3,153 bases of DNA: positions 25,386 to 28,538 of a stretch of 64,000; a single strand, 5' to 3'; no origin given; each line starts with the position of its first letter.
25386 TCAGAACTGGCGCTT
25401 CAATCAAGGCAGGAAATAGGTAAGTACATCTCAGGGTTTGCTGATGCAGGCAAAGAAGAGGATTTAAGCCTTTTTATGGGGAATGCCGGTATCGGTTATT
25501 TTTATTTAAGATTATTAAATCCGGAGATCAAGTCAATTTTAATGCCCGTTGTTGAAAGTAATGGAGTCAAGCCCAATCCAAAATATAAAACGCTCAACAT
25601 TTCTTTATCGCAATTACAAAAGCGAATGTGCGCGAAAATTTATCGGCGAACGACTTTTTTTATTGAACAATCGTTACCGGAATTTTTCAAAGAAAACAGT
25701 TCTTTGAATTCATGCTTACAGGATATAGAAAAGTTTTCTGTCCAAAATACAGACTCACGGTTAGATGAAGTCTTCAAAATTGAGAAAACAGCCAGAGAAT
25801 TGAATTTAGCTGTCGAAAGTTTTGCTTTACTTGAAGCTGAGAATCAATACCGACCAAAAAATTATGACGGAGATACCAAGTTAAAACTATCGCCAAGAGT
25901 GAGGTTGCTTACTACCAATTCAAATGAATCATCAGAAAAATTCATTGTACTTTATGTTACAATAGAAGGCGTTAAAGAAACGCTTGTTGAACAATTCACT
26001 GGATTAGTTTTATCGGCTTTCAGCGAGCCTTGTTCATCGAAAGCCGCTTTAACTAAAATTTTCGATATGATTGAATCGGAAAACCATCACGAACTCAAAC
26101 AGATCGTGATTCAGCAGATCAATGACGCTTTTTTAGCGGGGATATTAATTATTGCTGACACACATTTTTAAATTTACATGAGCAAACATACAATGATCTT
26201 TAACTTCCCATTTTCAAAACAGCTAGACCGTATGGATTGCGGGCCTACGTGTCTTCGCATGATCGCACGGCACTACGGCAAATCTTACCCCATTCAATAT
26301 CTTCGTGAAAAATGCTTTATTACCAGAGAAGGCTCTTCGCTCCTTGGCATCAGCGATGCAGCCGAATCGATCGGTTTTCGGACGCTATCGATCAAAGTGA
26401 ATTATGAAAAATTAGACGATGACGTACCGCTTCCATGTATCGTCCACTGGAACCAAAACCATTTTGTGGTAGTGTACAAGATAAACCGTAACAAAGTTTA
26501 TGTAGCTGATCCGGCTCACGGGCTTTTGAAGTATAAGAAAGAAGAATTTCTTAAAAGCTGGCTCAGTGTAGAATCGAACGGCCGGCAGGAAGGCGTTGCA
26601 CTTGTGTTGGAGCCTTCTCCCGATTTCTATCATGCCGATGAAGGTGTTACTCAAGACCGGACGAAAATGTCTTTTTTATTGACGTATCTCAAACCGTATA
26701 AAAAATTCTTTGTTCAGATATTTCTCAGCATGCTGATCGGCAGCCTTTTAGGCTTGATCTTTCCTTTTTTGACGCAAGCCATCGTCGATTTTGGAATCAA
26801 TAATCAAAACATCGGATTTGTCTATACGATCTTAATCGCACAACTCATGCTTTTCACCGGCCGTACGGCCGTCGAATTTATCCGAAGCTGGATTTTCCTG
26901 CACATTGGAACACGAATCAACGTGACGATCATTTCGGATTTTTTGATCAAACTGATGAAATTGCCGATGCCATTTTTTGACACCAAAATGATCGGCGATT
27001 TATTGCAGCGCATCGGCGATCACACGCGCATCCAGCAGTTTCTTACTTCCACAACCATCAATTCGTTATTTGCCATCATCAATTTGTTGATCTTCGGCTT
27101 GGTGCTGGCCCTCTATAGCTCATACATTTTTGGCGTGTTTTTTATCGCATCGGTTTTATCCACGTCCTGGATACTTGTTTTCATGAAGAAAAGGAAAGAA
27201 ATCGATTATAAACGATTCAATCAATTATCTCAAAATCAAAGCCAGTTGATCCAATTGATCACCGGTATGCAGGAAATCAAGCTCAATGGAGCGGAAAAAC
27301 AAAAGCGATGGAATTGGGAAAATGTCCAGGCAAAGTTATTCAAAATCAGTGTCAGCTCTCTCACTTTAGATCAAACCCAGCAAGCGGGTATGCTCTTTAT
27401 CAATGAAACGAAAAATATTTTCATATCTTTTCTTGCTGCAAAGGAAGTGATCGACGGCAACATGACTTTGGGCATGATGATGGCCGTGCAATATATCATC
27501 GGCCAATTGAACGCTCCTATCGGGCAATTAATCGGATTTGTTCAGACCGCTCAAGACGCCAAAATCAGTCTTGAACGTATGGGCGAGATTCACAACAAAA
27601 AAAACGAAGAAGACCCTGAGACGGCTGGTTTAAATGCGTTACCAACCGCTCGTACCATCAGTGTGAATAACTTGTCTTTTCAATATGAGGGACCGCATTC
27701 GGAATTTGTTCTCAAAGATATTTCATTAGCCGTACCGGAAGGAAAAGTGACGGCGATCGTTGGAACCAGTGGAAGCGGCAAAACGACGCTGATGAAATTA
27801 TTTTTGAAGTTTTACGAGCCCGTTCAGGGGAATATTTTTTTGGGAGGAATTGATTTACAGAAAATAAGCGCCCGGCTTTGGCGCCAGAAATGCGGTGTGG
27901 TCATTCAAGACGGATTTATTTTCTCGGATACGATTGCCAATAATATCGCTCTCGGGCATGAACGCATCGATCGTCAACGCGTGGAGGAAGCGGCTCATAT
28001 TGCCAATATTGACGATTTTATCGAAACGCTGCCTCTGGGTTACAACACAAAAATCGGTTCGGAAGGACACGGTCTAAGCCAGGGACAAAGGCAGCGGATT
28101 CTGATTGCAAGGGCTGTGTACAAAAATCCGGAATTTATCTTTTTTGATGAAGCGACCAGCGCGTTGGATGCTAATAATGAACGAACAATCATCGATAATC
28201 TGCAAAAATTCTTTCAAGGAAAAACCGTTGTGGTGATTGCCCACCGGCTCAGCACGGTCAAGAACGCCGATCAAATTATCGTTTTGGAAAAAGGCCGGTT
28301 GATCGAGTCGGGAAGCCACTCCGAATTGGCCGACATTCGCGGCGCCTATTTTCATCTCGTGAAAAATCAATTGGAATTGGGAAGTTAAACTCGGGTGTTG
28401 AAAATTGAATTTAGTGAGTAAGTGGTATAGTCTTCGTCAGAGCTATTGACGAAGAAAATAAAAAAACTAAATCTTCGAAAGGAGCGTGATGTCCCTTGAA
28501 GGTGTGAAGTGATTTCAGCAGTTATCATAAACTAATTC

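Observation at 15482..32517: Apparently novel class-I-lanthipeptide-type RiPP gene cluster with split LanB, extended LanC, C39-ABC/HlyD export and three precursor genes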

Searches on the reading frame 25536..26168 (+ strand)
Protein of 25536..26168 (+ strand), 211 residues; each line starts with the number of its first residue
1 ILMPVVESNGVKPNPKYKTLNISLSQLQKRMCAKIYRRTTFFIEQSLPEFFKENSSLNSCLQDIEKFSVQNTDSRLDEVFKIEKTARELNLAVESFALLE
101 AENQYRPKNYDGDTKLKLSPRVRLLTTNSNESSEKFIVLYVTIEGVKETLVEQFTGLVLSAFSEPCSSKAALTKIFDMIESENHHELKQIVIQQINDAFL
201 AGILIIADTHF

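Call 51: search_protein_representatives(protein=window:25536-26168:+)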
Query: 211 residues. Proteins with E-value up to 0.001 (for the whole library): 10; up to 1e-10: 2; up to 1e-30: 1. The best 10 are listed.
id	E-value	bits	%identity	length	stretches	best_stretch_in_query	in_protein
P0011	1.2e-129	445.8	100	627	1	1-211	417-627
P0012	2.5e-22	96.0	39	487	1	1-207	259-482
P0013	9.9e-09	51.6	32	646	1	17-205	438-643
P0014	1.3e-08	51.2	31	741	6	138-177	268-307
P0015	2.5e-07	47.0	29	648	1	1-205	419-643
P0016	2.8e-06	43.6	30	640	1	20-205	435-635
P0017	3.2e-05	40.2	27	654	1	44-210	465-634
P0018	9.6e-05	38.6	32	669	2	124-205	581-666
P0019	3.6e-04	36.7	34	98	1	3-67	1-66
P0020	6.3e-04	35.9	29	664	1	1-205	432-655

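Call 66: predict_structure(alignment_id=A6)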
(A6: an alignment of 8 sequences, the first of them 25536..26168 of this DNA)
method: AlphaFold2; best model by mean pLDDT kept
length: 211 residues; sequences in the alignment: 8
mean_pLDDT: 82.2   pTM: 0.75
mean pLDDT of the five models: 82.2, 82.0, 81.8, 81.5, 79.1
residues with pLDDT >= 90: 72; 70-90: 105; 50-70: 30; < 50: 4
segments of 3 or more residues with pLDDT < 50: none
pLDDT, mean of each block of 10 residues (from residue 1): 54 64 78 88 81 68 80 84 92 83 84 91 83 81 90 91 93 87 84 93 82 45
secondary structure, 60 per line:
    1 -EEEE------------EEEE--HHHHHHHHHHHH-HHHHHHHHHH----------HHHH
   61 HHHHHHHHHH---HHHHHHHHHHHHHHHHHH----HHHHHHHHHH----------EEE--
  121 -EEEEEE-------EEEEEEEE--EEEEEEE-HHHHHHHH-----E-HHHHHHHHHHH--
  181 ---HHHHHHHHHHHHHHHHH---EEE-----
elements in order: E2-5 E18-21 H24-35 H37-46 H57-70 H74-91 H96-105 E116-118 E122-127 E135-142 E145-151 H153-160 H168-178 H184-200 E204-206

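Call 77: find_encoding_contigs(protein=P0012, flank=10000, max_places=4)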
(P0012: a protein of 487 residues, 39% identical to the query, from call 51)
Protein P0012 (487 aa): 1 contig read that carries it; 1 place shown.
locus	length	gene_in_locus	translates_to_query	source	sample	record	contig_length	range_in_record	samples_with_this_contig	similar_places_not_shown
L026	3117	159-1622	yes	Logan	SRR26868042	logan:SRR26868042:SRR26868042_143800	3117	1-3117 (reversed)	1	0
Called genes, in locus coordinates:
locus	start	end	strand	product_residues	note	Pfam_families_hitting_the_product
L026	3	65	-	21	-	?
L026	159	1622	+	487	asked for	PF05147:LANC_like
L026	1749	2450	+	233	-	PF00578:AhpC-TSA (faint), PF08534:Redoxin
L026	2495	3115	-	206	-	?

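Call 90: find_encoding_contigs(protein=P0013, flank=10000, max_places=2)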
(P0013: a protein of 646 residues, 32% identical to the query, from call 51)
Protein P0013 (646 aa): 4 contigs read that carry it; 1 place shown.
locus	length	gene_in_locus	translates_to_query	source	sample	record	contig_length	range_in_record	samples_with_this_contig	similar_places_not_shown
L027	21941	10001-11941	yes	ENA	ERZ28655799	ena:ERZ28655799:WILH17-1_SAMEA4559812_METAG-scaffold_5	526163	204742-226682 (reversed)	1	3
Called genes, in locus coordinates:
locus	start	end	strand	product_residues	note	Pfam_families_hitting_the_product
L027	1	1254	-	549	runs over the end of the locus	PF14716:HHH_8, PF14520:HHH_5, PF02811:PHP (weak)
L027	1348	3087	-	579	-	PF25145:NfeD1b_N (faint), PF01343:Peptidase_S49, PF01972:SDH_protease (weak), PF01343:Peptidase_S49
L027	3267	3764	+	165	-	PF01288:HPPK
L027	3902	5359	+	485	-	PF13505:OMP_b-brl (faint), PF00691:OmpA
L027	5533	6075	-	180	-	PF00588:SpoU_methylase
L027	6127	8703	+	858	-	PF01624:MutS_I, PF05188:MutS_II, PF05192:MutS_III, PF05190:MutS_IV, PF00488:MutS_V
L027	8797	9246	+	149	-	PF12802:MarR_2, PF01047:MarR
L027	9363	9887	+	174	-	PF04264:YceI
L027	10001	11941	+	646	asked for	PF05147:LANC_like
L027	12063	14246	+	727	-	PF03412:Peptidase_C39, PF13529:Peptidase_C39_2 (faint), PF00664:ABC_membrane, PF00005:ABC_tran, PF02463:SMC_N (weak)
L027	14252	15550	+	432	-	PF26002:Beta-barrel_AprE (weak)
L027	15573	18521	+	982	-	PF04738:Lant_dehydr_N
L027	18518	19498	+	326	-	PF14028:Lant_dehydr_C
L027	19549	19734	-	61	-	-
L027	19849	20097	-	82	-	-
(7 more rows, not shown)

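Call 91: find_encoding_contigs(protein=P0023, flank=10000, max_places=2)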
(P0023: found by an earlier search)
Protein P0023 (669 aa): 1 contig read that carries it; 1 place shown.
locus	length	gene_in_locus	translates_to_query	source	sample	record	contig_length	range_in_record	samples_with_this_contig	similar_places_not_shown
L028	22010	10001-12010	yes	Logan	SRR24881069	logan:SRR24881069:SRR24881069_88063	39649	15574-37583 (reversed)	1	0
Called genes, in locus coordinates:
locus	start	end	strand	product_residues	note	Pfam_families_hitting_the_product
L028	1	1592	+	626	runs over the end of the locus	PF13585:CHU_C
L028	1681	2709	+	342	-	PF11751:PorP_SprF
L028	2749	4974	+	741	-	PF07676:PD40 (faint), PF00691:OmpA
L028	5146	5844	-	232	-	PF04298:Zn_peptidase_2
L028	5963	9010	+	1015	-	PF04738:Lant_dehydr_N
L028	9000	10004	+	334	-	PF14028:Lant_dehydr_C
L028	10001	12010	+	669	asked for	PF05147:LANC_like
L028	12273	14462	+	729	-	PF03412:Peptidase_C39, PF13529:Peptidase_C39_2 (weak), PF13401:AAA_22 (faint), PF00664:ABC_membrane, PF02463:SMC_N (faint), PF00005:ABC_tran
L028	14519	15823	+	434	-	PF25994:HH_AprE (faint), PF26002:Beta-barrel_AprE (weak)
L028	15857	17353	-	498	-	-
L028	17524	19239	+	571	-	PF06739:SBBP (faint), PF18962:Por_Secre_tail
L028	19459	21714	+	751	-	PF06739:SBBP (weak), PF00801:PKD (weak), PF18911:PKD_4 (weak), PF18962:Por_Secre_tail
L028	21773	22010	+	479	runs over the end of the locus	PF13585:CHU_C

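Call 96: search_protein_families(library=pfam, alignment_id=A6, max_evalue=10)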
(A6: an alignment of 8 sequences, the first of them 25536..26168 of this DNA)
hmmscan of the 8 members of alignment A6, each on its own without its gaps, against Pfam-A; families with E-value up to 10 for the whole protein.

A. member 1, window:25536-26168:+ (211 aa): 2 families
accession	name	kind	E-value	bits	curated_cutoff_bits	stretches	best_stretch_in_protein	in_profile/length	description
PF22823.1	MrpR_C_cat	-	0.078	13.1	27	1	167-204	18-55/213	MrpR, C-terminal catalytic domain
PF22975.2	EPS8_2nd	-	0.17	12.6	27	1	56-181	5-135/155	EPS8 spectrin-like domain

B. families by the number of members that match (of 8 scanned): 9 families
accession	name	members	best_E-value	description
PF05402.18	PqqD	1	0.0012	Coenzyme PQQ synthesis protein D (PqqD)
PF04286.17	DUF445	1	0.0025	Protein of unknown function (DUF445)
PF18378.7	Nup188_C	1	0.016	Nuclear pore protein NUP188 C-terminal domain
PF19777.4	DUF6263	1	0.048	Family of unknown function (DUF6263)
PF22823.1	MrpR_C_cat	1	0.078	MrpR, C-terminal catalytic domain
PF06248.19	Zw10_N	1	0.1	Centromere/kinetochore Zw10 N-terminal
PF04008.19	Adenosine_kin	1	0.11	Adenosine specific kinase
PF22975.2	EPS8_2nd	1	0.17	EPS8 spectrin-like domain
PF04320.19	YggL_50S_bp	1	0.29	YggL 50S ribosome-binding protein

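Call 98: fold_search(model_id=the predicted structure, library=pdb)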
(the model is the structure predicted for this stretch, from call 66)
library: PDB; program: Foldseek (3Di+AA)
matches with E <= 10: 910; with E <= 0.001: 2
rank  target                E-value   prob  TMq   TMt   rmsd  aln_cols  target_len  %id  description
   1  8hi7_A                1.2e-04  1.00  0.47  0.38   7.9       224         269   11  Crystal structure of a holoenzyme TglHI with two Fe irons for Pseudomonas syringae Peptidyl (S) 2-mercaptoglycine bios (released 2023-08-23)
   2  8hci_A                4.6e-04  1.00  0.41  0.34   8.3       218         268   12  Crystal structure of a holoenzyme Fe-free TglHI for Pseudomonas syringae Peptidyl (S) 2-mercaptoglycine biosynthesis (released 2023-08-23)
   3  5do0_A                4.3e-03  0.96  0.33  0.16  14.2       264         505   12  The structure of PKMT1 from Rickettsia prowazekii (released 2016-08-10)
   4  5v1v_A                9.6e-03  1.00  0.34  0.72   2.9        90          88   10  TbiB1 in Complex with the TbiA(alpha) Leader Peptide (released 2018-09-05)
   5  5do0_B                1.8e-02  0.84  0.33  0.15  14.6       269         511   11  The structure of PKMT1 from Rickettsia prowazekii (released 2016-08-10)
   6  5v1u_B                2.9e-02  1.00  0.32  0.70   3.1        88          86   10  TbiB1 in Complex with the TbiA(beta) Leader Peptide (released 2018-09-05)
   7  5v1u_A                3.8e-02  1.00  0.32  0.72   3.0        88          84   11  TbiB1 in Complex with the TbiA(beta) Leader Peptide (released 2018-09-05)
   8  1h6h                  4.5e-02  0.11  0.11  0.14  14.3       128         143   12  Structure of the PX domain from p40phox bound to phosphatidylinositol 3-phosphate (released 2001-11-01)
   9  4bu2                  1.3e-01  0.38  0.28  0.17  12.7       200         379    8  60S ribosomal protein L27A histidine hydroxylase (MINA53) in complex with Ni(II) and 2-oxoglutarate (2OG) (released 2014-05-14)
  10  5doo_A                1.4e-01  0.54  0.35  0.16  14.4       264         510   13  The structure of PKMT2 from Rickettsia typhi (released 2016-08-10)
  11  5ehk_A                1.4e-01  0.54  0.31  0.08  17.9       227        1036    9  Crystal structure of tRNA dependent lantibiotic dehydratase MibB from Microbispora sp. 107891 (released 2016-03-02)
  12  4bxf_A                1.8e-01  0.30  0.28  0.16  14.5       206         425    7  60S ribosomal protein L27A histidine hydroxylase (MINA53 Y209C) in complex with MN(II), 2-oxoglutarate (2OG) and 60S r (released 2014-05-14)
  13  7t34                  2.0e-01  0.04  0.11  0.10  21.8       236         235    7  Crystal structure of AtDHDPR1 from Arabidopsis thaliana (released 2022-12-14)
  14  8wwc_C                2.3e-01  0.15  0.14  0.22  14.8       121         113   10  De novo design binder of HRAS -120-4 (released 2024-10-09)
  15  4az9_B                2.4e-01  0.11  0.12  0.20  12.5       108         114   14  Crystal structure of phox homology domain of human sorting nexin 24 (released 2012-10-10)
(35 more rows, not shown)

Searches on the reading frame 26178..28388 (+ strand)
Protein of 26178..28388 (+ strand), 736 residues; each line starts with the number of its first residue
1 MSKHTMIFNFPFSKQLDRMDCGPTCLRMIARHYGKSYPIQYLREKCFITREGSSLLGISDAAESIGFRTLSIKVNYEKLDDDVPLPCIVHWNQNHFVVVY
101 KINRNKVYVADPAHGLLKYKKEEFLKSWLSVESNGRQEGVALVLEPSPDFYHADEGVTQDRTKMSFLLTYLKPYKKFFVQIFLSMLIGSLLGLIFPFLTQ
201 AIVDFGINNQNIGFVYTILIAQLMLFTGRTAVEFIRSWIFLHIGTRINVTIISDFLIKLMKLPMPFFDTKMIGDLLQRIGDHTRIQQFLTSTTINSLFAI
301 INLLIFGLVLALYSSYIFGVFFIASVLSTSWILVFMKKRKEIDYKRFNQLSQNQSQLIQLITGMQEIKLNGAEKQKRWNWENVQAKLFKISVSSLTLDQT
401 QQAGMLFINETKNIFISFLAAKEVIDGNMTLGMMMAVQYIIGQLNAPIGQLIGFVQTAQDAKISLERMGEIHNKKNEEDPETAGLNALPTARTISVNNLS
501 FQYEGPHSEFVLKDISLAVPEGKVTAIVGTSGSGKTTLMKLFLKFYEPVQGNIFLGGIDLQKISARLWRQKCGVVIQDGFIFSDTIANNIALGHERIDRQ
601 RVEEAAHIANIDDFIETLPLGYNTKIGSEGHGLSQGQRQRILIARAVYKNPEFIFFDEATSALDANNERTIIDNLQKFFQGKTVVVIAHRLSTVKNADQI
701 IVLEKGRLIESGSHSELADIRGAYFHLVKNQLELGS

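Call 3: search_protein_families(library=pfam, proteins=[window:26178-28388:+], max_evalue=0.01)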
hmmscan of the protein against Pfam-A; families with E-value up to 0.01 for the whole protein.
window:26178-28388:+ (736 aa): 9 families
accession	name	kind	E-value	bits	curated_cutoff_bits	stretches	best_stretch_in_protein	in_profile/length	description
PF03412.21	Peptidase_C39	-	4.8e-38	130.4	22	1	10-129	2-122/133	Peptidase C39 family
PF00005.33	ABC_tran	-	2.9e-31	109.3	25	1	512-661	1-137/137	ABC transporter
PF00664.28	ABC_membrane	-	2e-26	93.8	28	1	181-447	4-273/274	ABC transporter transmembrane region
PF02463.25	SMC_N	-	2.7e-08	33.9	40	1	633-703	137-211/220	RecF/RecN/SMC N terminal domain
PF13529.12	Peptidase_C39_2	-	0.00015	22.8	24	1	9-113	2-143/143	Peptidase_C39 like family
PF09818.15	ABC_ATPase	-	0.00021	20.9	23.2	0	517-540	75-97/283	P-loop domain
PF13401.12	AAA_22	-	0.0011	19.7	27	1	523-564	6-33/130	AAA domain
PF14977.11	FAM194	-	0.0067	16.2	27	0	373-435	95-154/202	FAM194 protein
PF13555.12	AAA_29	-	0.0078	16.4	27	0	521-539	22-39/61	P-loop containing region of AAA domain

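Call 4: search_protein_families(library=ncbifam, proteins=[window:26178-28388:+], max_evalue=0.01)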
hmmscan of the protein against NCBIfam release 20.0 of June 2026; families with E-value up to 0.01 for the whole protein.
window:26178-28388:+ (736 aa): 190 families (the best 25 are shown)
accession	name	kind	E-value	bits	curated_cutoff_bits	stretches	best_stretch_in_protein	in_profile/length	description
TIGR03796.1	NHLM_micro_ABC1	equivalog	4.8e-138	461.4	853.3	1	15-729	7-710/710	NHLP family bacteriocin export ABC transporter peptidase/permease/ATPase subunit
TIGR01846.1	type_I_sec_HlyB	subfamily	7.4e-134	447.6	725.55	1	24-732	3-693/694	type I secretion system permease/ATPase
TIGR01193.1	bacteriocin_ABC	subfamily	1.1e-124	417.5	523.85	1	15-729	1-707/708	peptide cleavage/export ABC transporter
TIGR03375.1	type_I_sec_LssB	subfamily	6e-111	371.9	693.1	1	24-717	5-688/696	type I secretion system permease/ATPase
TIGR03797.1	NHLM_micro_ABC2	equivalog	1.9e-106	357.2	709.4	1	166-732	126-686/686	NHLP bacteriocin export ABC transporter permease/ATPase subunit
TIGR02203.1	MsbA_lipidA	equivalog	6.5e-105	351.8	602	1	167-731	5-569/572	lipid A export permease/ATP-binding protein MsbA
TIGR02204.1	MsbA_rel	hypoth_equivalog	5.2e-101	339.1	780.4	1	161-731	3-575/576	ABC transporter, permease/ATP-binding protein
NF045513.1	HepA_fam_ABC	equivalog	9.5e-92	308.4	725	1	207-730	86-608/610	heterocyst formation ABC transporter subunit HepA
NF008381.0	PRK11176.1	equivalog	1.5e-87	294.3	867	1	167-732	16-580/582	lipid A ABC transporter ATP-binding protein/permease MsbA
NF052233.1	CphA_assoc_ABC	equivalog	1e-84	285.3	880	1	166-732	174-744/766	cyanophycin metabolism-associated ABC transporter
TIGR00958.1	3a01208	subfamily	2.5e-84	283.9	874.6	1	153-728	138-711/711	antigen peptide transporter 2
NF045998.1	cleave_ABC_plasm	equivalog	4.7e-80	269.7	500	1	14-699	1-669/673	Mbov_0121 family peptidase domain-containing ABC transporter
TIGR01842.1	type_I_sec_PrtD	subfamily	2e-76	257.7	510.15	1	173-716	3-539/544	type I secretion system permease/ATPase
NF010178.0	PRK13657.1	equivalog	5.6e-72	243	733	1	168-731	11-570/588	glucan ABC transporter ATP-binding protein/ permease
TIGR02857.1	CydD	equivalog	7.9e-70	236.3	435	1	177-703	4-529/529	thiol reductant ABC exporter subunit CydD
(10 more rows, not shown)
